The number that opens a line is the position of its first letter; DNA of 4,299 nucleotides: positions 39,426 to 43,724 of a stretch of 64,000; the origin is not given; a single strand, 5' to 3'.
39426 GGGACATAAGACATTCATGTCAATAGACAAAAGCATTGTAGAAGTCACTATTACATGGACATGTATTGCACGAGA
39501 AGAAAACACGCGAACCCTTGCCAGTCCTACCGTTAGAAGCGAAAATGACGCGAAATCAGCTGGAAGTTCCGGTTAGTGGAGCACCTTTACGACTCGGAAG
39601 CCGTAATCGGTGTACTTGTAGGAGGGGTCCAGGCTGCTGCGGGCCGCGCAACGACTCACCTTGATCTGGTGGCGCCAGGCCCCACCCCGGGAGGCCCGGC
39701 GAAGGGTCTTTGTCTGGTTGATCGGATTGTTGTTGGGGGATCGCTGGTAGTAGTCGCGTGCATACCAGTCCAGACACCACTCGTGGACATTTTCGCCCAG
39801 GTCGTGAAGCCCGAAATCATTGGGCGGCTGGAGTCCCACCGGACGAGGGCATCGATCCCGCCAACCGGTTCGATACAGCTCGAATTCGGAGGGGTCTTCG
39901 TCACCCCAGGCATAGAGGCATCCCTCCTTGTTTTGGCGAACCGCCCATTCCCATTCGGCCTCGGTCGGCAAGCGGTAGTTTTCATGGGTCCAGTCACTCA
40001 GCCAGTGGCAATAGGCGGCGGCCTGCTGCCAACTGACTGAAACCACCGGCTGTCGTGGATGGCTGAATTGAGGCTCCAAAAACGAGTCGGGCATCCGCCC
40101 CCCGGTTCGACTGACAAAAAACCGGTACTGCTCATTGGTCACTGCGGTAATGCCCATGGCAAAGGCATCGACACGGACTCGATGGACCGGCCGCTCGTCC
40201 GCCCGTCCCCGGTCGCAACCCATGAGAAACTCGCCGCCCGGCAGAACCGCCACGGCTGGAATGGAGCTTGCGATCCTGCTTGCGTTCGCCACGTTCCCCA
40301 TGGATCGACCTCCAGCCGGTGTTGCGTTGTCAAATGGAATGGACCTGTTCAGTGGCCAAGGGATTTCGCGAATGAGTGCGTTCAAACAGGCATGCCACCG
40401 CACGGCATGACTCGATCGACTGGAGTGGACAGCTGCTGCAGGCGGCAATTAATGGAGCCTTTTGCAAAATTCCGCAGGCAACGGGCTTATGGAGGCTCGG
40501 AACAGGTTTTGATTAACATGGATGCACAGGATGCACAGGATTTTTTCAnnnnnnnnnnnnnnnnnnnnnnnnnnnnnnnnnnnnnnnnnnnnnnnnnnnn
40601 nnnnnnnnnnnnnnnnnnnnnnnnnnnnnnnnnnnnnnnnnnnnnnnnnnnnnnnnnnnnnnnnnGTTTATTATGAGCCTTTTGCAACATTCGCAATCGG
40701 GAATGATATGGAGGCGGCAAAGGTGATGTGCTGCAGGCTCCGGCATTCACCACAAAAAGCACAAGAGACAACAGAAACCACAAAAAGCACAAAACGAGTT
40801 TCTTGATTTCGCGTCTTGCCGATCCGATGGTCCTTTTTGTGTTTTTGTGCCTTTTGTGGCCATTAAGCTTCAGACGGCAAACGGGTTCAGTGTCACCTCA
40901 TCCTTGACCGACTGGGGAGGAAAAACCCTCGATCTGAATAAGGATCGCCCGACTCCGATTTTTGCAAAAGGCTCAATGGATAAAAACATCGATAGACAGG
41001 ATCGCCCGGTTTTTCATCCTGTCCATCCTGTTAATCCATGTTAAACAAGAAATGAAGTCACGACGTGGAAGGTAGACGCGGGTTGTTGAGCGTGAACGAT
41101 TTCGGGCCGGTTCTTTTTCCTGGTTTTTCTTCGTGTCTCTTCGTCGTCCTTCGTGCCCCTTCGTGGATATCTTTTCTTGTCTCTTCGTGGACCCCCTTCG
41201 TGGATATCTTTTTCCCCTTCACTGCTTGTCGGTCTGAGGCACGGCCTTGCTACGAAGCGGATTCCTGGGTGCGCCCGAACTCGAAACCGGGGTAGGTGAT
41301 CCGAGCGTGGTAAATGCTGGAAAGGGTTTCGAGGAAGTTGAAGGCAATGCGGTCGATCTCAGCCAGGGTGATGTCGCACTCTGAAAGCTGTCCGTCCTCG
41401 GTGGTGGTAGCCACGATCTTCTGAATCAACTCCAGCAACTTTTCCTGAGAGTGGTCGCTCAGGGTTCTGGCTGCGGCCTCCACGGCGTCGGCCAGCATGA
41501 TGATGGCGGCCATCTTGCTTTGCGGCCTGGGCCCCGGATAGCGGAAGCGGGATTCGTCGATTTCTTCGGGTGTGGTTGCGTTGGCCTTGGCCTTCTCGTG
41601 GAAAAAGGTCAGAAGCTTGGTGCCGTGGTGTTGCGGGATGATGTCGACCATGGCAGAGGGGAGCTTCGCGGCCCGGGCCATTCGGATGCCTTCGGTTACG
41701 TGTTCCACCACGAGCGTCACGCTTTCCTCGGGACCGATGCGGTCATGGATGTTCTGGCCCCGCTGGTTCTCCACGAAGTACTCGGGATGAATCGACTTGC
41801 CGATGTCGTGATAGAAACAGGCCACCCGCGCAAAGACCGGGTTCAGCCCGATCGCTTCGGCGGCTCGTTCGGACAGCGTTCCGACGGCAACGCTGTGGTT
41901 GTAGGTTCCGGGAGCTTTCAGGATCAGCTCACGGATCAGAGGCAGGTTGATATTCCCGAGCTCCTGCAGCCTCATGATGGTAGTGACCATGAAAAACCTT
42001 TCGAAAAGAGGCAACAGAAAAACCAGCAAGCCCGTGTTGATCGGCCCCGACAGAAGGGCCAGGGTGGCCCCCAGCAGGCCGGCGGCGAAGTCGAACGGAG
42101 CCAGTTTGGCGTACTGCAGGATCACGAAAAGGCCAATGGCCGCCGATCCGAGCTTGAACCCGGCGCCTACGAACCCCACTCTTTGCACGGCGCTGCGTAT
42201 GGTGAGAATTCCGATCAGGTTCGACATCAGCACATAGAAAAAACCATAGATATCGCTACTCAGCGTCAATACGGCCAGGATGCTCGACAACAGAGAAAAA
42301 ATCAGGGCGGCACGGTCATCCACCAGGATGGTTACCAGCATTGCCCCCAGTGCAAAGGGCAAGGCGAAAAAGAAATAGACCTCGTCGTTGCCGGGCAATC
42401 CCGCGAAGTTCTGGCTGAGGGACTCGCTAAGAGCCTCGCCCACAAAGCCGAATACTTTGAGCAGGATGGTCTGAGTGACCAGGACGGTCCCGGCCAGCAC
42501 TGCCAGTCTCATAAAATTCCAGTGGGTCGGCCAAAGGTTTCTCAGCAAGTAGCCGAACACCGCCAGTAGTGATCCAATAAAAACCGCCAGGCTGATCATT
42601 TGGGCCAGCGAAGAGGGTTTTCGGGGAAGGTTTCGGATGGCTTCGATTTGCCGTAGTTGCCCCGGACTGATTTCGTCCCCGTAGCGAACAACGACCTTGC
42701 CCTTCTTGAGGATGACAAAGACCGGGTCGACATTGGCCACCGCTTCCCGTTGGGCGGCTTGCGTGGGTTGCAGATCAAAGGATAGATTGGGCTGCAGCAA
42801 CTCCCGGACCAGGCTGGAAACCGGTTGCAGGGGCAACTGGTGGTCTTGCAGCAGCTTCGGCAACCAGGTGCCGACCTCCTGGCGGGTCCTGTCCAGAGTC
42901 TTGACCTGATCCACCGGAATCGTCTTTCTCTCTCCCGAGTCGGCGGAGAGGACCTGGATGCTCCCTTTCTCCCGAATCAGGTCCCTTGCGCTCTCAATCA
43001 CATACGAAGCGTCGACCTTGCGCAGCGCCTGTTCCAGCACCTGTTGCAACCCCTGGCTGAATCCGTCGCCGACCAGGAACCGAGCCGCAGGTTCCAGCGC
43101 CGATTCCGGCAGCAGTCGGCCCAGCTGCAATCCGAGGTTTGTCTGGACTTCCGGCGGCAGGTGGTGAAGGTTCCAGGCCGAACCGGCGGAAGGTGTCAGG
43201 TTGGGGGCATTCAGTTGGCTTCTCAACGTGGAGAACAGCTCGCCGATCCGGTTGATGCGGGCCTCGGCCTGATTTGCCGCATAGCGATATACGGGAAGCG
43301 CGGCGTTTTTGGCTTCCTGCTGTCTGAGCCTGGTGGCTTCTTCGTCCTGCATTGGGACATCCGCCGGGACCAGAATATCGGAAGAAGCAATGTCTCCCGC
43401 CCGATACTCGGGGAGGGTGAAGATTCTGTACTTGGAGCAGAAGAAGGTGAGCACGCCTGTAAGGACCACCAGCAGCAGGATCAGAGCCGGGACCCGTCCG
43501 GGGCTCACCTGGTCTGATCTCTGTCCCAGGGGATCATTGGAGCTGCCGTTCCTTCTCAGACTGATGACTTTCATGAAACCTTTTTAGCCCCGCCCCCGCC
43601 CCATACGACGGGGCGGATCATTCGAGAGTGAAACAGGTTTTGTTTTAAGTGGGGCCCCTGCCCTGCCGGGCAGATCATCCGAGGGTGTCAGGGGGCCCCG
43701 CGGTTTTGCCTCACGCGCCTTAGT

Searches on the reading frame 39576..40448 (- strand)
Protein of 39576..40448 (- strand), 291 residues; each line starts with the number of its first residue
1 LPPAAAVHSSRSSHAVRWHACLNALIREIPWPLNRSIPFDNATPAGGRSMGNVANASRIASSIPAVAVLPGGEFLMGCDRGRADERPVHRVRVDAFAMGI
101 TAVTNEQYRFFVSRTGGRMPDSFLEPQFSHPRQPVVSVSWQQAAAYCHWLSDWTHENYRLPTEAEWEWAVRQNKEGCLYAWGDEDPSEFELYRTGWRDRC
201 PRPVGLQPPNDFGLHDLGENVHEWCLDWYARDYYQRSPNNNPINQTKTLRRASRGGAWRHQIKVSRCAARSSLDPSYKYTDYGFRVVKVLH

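Call 116: search_protein_families(library=pfam, proteins=[window:39576-40448:-], max_evalue=0.00001)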
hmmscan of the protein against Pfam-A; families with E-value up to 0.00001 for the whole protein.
window:39576-40448:- (291 aa): 1 family
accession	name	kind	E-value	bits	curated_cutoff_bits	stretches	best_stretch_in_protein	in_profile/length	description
PF03781.23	FGE-sulfatase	-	3.6e-52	178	23.3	1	64-288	3-255/255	Sulfatase-modifying factor enzyme 1-like domain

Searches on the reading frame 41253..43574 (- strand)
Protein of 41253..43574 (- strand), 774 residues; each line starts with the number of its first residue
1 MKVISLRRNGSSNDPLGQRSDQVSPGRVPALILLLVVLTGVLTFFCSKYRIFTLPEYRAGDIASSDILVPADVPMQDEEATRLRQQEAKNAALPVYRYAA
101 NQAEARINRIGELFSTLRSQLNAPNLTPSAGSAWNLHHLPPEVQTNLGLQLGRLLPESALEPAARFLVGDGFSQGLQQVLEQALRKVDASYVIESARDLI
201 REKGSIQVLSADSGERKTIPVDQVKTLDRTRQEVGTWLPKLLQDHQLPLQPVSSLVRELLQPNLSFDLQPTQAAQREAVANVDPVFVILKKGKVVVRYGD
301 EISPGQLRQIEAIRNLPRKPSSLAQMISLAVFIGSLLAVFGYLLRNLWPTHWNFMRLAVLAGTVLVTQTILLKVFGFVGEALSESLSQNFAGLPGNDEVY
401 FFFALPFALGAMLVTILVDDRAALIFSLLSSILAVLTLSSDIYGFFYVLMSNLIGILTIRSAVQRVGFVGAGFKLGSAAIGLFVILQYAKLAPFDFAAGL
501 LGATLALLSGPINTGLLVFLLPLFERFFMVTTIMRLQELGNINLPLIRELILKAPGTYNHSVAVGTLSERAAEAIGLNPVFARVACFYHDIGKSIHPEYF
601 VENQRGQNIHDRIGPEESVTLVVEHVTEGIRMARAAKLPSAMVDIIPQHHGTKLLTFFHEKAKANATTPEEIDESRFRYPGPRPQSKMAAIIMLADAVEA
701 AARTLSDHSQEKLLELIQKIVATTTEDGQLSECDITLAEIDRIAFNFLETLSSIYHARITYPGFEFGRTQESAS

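Call 116: search_protein_families(library=pfam, proteins=[window:41253-43574:-], max_evalue=0.00001)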
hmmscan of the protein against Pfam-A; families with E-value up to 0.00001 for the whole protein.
window:41253-43574:- (774 aa): 3 families
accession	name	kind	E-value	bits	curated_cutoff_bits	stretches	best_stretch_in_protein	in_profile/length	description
PF07697.16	7TMR-HDED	-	2.2e-29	103.5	27.6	1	59-313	2-220/224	7TM-HD extracellular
PF07698.17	7TM-7TMR_HD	-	3.8e-17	63.3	29.4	1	325-532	3-190/190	7TM receptor with intracellular HD hydrolase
PF01966.28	HD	-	3.8e-17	63.1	22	1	557-700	1-115/116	HD domain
